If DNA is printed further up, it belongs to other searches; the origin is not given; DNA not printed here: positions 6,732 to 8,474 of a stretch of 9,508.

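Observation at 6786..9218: Candidate undescribed defence module: AAA+/STAND-like P-loop NTPase followed by an unknown 272-aa partner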

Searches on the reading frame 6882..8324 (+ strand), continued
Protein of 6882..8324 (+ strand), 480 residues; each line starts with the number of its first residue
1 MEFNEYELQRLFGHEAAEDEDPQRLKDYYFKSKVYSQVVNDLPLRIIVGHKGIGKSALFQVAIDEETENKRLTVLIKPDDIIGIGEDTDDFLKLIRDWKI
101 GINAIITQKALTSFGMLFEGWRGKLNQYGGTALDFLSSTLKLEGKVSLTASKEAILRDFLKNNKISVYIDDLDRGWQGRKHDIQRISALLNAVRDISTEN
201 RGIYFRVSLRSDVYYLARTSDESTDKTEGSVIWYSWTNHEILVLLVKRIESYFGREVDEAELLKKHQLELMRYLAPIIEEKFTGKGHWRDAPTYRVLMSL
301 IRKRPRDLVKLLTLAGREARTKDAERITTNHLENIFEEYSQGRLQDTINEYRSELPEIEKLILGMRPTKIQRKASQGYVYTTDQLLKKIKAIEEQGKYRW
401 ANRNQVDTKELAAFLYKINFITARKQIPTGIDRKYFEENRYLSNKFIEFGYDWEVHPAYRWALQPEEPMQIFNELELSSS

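Call 56: search_dna_similar(query=window:6882-8324:+, collection=plasmids, mode=protein, max_rows=25)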
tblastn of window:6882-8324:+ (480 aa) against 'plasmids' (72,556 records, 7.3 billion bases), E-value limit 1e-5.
Records with a match: 19; places in all: 19; records where one place covers at least 80% of the query: 3.
Best place of each record, by identity: <60% 19.
By first word of the organism name: Ralstonia 14; Nostoc 2; Paracoccus 1; Lactiplantibacillus 1; Klebsiella 1.
By predicted mobility (MOB-suite, as given by PLSDB): mobilizable 15; non-mobilizable 2; conjugative 2.
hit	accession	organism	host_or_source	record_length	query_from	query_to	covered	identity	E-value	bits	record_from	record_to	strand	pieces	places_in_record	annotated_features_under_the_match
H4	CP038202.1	Paracoccus ferrooxidans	single cell,bioreactor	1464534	3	477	99%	38.6%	1e-99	335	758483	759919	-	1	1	hypothetical protein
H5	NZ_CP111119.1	Lactiplantibacillus paraplantarum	microorganism,kimchi jar (Chinese ...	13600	10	464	95%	35.6%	6e-77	269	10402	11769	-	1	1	hypothetical protein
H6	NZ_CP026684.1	Nostoc sp. 'Peltigera membranacea cyanobiont' N6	Lichen thallus,Peltigera membranacea ...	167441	12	463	94%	25.5%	6e-29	128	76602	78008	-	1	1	hypothetical protein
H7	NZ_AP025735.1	Nostoc cf. commune SO-36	-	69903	12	362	73%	22.6%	1e-5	56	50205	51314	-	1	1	hypothetical protein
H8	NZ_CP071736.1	Klebsiella variicola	Gopherus berlandieri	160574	164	468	64%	25.7%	6e-6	57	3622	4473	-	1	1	hypothetical protein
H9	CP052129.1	Ralstonia solanacearum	tomato,cell culture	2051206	164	480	66%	21.6%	3e-6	57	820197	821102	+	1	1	ATP-binding protein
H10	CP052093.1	Ralstonia solanacearum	tomato,cell culture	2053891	164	480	66%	21.6%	3e-6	57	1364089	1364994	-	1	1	none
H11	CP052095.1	Ralstonia solanacearum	tomato,cell culture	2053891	164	480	66%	21.6%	3e-6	57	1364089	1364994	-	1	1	none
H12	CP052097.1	Ralstonia solanacearum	tomato,cell culture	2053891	164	480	66%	21.6%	3e-6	57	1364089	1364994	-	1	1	none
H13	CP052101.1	Ralstonia solanacearum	tomato,cell culture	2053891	164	480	66%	21.6%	3e-6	57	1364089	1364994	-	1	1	none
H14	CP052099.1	Ralstonia solanacearum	tomato,cell culture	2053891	164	480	66%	21.6%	3e-6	57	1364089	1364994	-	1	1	ATP-binding protein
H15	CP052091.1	Ralstonia solanacearum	tomato,cell culture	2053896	164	480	66%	21.6%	3e-6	57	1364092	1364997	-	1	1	ATP-binding protein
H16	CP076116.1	Ralstonia solanacearum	cell culture,wilting pepper (C. annuum) ...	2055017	164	480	66%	21.6%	3e-6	57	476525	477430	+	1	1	ATP-binding protein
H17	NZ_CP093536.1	Ralstonia pseudosolanacearum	cell culture,pepper stem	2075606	164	480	66%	21.6%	3e-6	57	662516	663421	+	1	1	none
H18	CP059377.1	Ralstonia solanacearum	cell clture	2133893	164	480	66%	21.6%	3e-6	57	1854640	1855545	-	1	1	ATP-binding protein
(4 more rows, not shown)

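Call 57: get_annotated_region(hit=H3, flank=6000)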
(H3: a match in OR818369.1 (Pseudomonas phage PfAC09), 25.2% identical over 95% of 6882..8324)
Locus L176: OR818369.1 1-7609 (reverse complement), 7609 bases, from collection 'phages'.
description: Pseudomonas phage PfAC09, complete genome.
organism: Pseudomonas phage PfAC09 (NCBI taxid 3097468)
taxonomy: Viruses; Monodnaviria; Loebvirae; Hofneiviricota; Faserviricetes; Tubulavirales; Inoviridae
host: Pseudomonas aeruginosa 09-0786; source: -; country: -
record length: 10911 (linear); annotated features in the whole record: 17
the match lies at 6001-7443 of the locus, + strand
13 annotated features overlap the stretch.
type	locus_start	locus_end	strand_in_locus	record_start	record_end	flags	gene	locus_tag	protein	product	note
CDS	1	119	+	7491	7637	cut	-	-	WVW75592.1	hypothetical protein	ORF13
CDS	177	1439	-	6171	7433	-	-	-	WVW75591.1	zona occludens toxin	ORF12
CDS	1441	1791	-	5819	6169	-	-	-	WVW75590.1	accessory cholera enterotoxin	ORF11; Accessory cholera enterotoxin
CDS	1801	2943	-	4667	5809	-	-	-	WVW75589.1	coat protein A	ORF10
CDS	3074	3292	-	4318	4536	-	-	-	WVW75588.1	hypothetical protein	ORF9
CDS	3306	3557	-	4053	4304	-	-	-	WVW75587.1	hypothetical protein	ORF8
CDS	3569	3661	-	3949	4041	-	-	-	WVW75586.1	superinfection exclusion protein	ORF7; PfsE (Phage superinfection exclusion protein PA0721)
CDS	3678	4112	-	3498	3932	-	-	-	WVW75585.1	helix destabilizing protein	ORF6; Helix destabilizing protein of bacteriophage Pf1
CDS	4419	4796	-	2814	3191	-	-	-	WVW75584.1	hypothetical protein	ORF5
CDS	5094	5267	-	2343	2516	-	-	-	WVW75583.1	hypothetical protein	ORF4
CDS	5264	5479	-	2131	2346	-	-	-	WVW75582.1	excisionase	ORF3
CDS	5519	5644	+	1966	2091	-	-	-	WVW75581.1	hypothetical protein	ORF2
CDS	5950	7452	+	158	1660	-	-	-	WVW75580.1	DNA-binding protein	ORF1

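Call 58: get_annotated_region(hit=H5, flank=7000)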
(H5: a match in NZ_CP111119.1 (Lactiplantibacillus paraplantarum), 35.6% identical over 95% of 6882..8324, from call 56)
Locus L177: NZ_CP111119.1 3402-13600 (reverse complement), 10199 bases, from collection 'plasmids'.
description: Lactiplantibacillus paraplantarum strain RX-8 plasmid plas2, complete sequence
organism: Lactiplantibacillus paraplantarum (NCBI taxid 60520)
taxonomy: Bacteria; Bacillota; Bacilli; Lactobacillales; Lactobacillaceae; Lactiplantibacillus; Lactiplantibacillus paraplantarum
host: -; source: microorganism,kimchi jar (Chinese traditional pickles); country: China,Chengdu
typing (MOB-suite, as given by PLSDB): mobilizable; relaxase MOBQ
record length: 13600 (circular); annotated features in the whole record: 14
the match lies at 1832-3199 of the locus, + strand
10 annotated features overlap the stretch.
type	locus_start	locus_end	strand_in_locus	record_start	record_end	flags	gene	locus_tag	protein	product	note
CDS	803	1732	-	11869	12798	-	-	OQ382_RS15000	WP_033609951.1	IS30-like element ISLpl1 family transposase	GO:0006313 - DNA transposition [Evidence IEA]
CDS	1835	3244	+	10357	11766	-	-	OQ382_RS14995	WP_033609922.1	hypothetical protein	-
CDS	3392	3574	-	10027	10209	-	-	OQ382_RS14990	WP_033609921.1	hypothetical protein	-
CDS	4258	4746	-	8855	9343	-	-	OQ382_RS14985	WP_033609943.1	DUF536 domain-containing protein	-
CDS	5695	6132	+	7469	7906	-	-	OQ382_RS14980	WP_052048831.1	hypothetical protein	-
CDS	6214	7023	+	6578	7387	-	-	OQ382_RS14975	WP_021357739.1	hypothetical protein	-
CDS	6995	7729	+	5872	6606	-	-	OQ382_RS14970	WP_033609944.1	hypothetical protein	-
CDS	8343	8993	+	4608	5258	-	-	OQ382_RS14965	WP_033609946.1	ATP-binding cassette domain-containing protein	-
CDS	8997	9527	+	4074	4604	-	-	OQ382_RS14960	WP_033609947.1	hypothetical protein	-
CDS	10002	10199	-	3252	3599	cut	-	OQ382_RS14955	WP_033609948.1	type II toxin-antitoxin system PemK/MazF family toxin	-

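Call 59: search_protein_families(library=ncbifam, proteins=[L176:5950-7452:+, L177:1835-3244:+], max_evalue=0.001)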
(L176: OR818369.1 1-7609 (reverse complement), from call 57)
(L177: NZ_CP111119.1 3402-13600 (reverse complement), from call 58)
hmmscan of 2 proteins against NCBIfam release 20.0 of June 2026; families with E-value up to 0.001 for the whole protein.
L176:5950-7452:+ (500 aa): 2 families
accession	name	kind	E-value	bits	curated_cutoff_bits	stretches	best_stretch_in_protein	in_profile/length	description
NF047389.1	ATPase_Sll1717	subfamily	5.5e-72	243.3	75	1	19-497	1-454/454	P-loop ATPase, Sll1717 family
NF053860.1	DS41_1_antiphage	equivalog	1.2e-05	24.5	370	0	25-92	13-79/448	anti-phage protein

L177:1835-3244:+ (469 aa): 3 families
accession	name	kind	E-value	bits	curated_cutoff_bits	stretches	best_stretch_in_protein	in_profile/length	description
NF047389.1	ATPase_Sll1717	subfamily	2.1e-63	215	75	2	136-454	169-454/454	P-loop ATPase, Sll1717 family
NF053860.1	DS41_1_antiphage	equivalog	2e-10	40.2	370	1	5-79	10-84/448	anti-phage protein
NF053861.1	DS8_antiphage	equivalog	0.00013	19.9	790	1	10-75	349-413/994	anti-phage protein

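Call 72: find_encoding_contigs(protein=P0043, flank=8000, max_places=2)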
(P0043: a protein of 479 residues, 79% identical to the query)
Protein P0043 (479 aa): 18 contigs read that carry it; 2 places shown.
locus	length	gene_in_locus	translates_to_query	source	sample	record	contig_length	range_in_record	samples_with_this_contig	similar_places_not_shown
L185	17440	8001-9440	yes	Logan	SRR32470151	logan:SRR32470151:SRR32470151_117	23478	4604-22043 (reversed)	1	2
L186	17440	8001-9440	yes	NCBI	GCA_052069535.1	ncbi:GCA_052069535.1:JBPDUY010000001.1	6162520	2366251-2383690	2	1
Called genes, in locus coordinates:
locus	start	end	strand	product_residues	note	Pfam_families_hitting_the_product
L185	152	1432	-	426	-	PF00202:Aminotran_3, PF00155:Aminotran_1_2 (faint)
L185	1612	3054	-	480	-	PF00171:Aldedh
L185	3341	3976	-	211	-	PF01810:LysE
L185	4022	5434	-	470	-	PF07992:Pyr_redox_2 (faint), PF01266:DAO (faint), PF01494:FAD_binding_3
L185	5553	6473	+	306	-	-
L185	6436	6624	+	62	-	-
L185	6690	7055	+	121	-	PF22055:MvaT_DBD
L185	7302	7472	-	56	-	-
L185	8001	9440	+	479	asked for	-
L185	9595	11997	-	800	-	PF02384:N6_Mtase, PF20473:MmeI_Mtase (weak), PF07669:Eco57I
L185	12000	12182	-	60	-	-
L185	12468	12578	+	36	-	-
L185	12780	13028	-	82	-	-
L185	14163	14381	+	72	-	-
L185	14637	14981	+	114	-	-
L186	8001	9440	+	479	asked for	-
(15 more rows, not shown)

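Call 73: find_encoding_contigs(protein=P0019, flank=8000, max_places=2)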
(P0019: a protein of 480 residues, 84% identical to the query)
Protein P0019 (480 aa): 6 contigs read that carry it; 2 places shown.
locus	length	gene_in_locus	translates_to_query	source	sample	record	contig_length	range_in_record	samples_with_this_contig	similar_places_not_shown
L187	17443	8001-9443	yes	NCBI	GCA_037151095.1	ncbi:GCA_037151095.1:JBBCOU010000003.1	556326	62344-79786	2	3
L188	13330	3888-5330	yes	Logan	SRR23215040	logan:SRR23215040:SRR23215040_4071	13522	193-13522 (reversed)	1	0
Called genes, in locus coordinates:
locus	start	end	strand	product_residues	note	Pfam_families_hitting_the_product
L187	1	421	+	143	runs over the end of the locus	-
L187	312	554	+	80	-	PF23793:LysC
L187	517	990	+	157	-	PF06891:P2_Phage_GpR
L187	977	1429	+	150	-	PF05069:Phage_tail_S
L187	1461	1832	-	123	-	PF19744:DUF6232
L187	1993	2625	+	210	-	PF04717:Phage_base_V, PF18715:Phage_spike, PF18946:Apex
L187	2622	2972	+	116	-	PF04965:GPW_gp25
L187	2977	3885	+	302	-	PF26776:Baseplate_J_N, PF26078:Baseplate_J_M, PF26079:Baseplate_J_C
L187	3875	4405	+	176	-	PF09684:Tail_P2_I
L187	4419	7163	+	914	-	PF12571:Phage_tail_fib, PF03406:Phage_fiber_2, PF18791:Transp_inhibit (faint), PF03903:Phage_T4_gp36 (weak)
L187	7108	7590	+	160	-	PF02413:Caudo_TAP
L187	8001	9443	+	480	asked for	-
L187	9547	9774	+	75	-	-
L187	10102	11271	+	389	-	PF22671:Gp18_domIII_N, PF04984:Phage_sheath_1, PF17482:Phage_sheath_1C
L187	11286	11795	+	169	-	PF04985:Phage_tube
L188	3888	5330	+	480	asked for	-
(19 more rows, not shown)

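Call 74: find_encoding_contigs(protein=P0007, flank=8000, max_places=2)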
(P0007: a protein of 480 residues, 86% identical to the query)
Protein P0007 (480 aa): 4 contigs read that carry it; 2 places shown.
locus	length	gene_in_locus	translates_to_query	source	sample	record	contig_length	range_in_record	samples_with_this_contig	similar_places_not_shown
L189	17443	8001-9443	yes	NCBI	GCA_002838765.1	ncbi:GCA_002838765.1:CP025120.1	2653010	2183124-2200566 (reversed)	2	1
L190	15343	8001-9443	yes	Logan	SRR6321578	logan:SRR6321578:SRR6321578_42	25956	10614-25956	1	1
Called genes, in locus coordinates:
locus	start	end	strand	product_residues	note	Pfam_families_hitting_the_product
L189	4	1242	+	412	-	PF25917:BSH_RND, PF25973:BSH_CzcB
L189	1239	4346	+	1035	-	PF00873:ACR_tran, PF03176:MMPL (weak), PF02355:SecD_SecF_C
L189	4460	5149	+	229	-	PF13545:HTH_Crp_2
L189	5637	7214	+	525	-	PF18626:Gln_deamidase_2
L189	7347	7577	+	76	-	PF06150:ChaB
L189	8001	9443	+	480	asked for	-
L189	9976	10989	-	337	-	-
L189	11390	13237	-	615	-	PF03979:Sigma70_r1_1, PF00140:Sigma70_r1_2, PF04546:Sigma70_ner, PF04542:Sigma70_r2, PF04539:Sigma70_r3, PF04545:Sigma70_r4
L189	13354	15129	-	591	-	PF01807:Zn_ribbon_DnaG, PF08275:DNAG_N, PF01751:Toprim, PF13155:Toprim_2, PF13362:Toprim_3 (weak), PF13662:Toprim_4, PF10410:DnaB_bind, PF08278:DnaG_DnaB_bind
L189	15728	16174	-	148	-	PF09424:YqeY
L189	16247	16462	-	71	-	PF01165:Ribosomal_S21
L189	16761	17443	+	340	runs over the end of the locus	PF00814:TsaD, PF22521:HypF_C_2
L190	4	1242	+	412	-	PF25917:BSH_RND, PF25973:BSH_CzcB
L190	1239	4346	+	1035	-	PF00873:ACR_tran, PF03176:MMPL (weak), PF02355:SecD_SecF_C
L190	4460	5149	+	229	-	PF13545:HTH_Crp_2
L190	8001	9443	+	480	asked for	-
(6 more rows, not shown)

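Call 88: find_encoding_contigs(protein=P0039, flank=7000, max_places=3)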
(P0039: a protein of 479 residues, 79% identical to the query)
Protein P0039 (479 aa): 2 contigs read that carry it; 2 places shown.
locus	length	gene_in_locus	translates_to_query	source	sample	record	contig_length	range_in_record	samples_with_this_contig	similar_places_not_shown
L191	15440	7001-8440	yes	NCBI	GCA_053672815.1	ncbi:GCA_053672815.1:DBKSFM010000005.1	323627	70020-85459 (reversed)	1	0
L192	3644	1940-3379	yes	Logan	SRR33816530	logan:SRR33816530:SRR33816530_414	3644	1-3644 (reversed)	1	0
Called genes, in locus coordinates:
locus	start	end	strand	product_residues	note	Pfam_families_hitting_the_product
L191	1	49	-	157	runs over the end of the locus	PF00578:AhpC-TSA, PF08534:Redoxin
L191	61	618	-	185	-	PF13740:ACT_6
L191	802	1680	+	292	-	PF00701:DHDPS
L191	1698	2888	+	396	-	PF06804:BamC_C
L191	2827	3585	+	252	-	PF00753:Lactamase_B, PF23023:Anti-Pycsar_Apyc1, PF13483:Lactamase_B_3 (weak), PF12706:Lactamase_B_2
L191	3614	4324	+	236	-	PF01259:SAICAR_synt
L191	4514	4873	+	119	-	-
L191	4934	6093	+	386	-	PF01527:HTH_Tnp_1, PF13276:HTH_21, PF00665:rve, PF13610:DDE_Tnp_IS240 (weak), PF13683:rve_3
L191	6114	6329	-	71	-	-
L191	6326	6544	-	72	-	-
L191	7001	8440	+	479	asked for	-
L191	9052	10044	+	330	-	PF00535:Glycos_transf_2, PF10111:Glyco_tranf_2_2 (weak), PF13641:Glyco_tranf_2_3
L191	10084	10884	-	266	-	PF09339:HTH_IclR, PF01614:IclR_C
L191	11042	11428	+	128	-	PF01796:OB_ChsH2_C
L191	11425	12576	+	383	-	PF02803:Thiolase_C (weak), PF22691:Thiolase_C_1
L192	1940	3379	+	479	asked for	-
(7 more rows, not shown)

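Call 89: find_encoding_contigs(protein=P0054, flank=7000, max_places=2)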
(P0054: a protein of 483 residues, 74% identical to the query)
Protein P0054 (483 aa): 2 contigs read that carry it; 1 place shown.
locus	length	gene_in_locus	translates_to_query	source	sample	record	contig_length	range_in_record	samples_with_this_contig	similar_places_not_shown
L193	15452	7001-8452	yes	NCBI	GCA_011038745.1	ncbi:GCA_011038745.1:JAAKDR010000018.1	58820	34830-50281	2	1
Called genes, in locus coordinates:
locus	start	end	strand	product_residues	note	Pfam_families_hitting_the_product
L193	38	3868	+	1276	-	PF12447:DUF3683, PF01565:FAD_binding_4, PF02913:FAD-oxidase_C, PF13534:Fer4_17 (faint), PF13183:Fer4_8, PF02754:CCG (weak), PF11880:DUF3400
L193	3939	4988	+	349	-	PF01075:Glyco_transf_9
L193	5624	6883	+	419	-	PF00171:Aldedh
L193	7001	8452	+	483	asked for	-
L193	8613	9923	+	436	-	PF00009:GTP_EFTU, PF01926:MMR_HSR1 (faint), PF22594:GTP-eEF1A_C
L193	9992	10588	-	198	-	-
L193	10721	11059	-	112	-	PF00543:P-II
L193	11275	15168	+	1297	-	PF18076:FGAR-AT_N, PF18072:FGAR-AT_linker, PF02769:AIRS_C, PF22689:FGAR-AT_PurM_N-like, PF02769:AIRS_C, PF13507:GATase_5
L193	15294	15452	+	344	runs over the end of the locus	-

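Call 94: search_protein_families(library=pfam, proteins=[L001:7120-7824:+, L001:8473-9588:+, L001:11977-14535:-, L001:14536-15282:-], max_evalue=0.001)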
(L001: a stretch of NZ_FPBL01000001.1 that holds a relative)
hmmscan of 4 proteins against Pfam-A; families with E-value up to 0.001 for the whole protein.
L001:7120-7824:+ (234 aa): 0 families

L001:8473-9588:+ (371 aa): 2 families
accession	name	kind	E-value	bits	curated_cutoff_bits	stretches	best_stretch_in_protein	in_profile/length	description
PF18818.7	MPTase-PolyVal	-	3.2e-50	169.9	27.5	1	215-341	3-126/126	Zincin-like metallopeptidase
PF08401.16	ArdcN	-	4.9e-37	127.3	22.6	1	72-185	2-123/123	N-terminal domain of anti-restriction factor ArdC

L001:11977-14535:- (852 aa): 16 families
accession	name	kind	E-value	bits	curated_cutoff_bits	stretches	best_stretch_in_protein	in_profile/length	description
PF13374.12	TPR_10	-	4.2e-69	227.2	27.5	11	743-783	1-41/42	Tetratricopeptide repeat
PF13424.12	TPR_12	-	6.1e-60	199.8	30.1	9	602-683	2-77/77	Tetratricopeptide repeat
PF13176.12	TPR_7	-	2.2e-19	68.2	27.9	0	605-637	1-32/36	Tetratricopeptide repeat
PF07719.23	TPR_2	-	1.1e-08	35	27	0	139-157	7-25/34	Tetratricopeptide repeat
PF12530.14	DUF3730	-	1e-07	32.2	30.3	0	452-495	166-209/227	Focadhesin/RST1, DUF3730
PF13181.12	TPR_8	-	1.7e-07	31.3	25.7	0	608-636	6-33/34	Tetratricopeptide repeat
PF15059.11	Speriolin_C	-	3e-07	31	27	0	638-711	70-142/148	Speriolin C-terminus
PF02913.24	FAD-oxidase_C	-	5.2e-06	26.8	21.2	0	620-723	73-156/248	FAD linked oxidases, C-terminal domain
PF24165.1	TMP_C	-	0.00015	22.2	27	0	449-469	9-29/36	Tape measure protein C-terminal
PF21050.3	ARMC9_ARM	-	0.00025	21.5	27.3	0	713-767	41-91/120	LisH domain-containing protein ARMC9, ARM repeats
PF10668.15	Phage_terminase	-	0.0003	20.8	22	0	335-351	6-22/67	Phage terminase small subunit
PF14270.11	DUF4358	-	0.00048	20.8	25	0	643-686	32-75/102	Domain of unknown function (DUF4358)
PF08167.18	RIX1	-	0.00061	20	27.4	0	571-618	149-191/193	rRNA processing/ribosome biogenesis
PF07421.16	Pro-NT_NN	-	0.00065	20.2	25.3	0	599-639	45-84/162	Neurotensin/neuromedin N precursor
PF00515.34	TPR_1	-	0.0007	19.8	27.8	0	477-491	15-29/34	Tetratricopeptide repeat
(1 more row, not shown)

L001:14536-15282:- (248 aa): 2 families
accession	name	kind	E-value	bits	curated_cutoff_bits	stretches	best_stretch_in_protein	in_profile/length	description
PF00239.26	Resolvase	-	3e-21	76.5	23.3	1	19-170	3-145/145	Resolvase, N terminal domain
PF02796.21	HTH_7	-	1.5e-06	28.6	23.8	1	172-212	1-43/45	Helix-turn-helix domain of resolvase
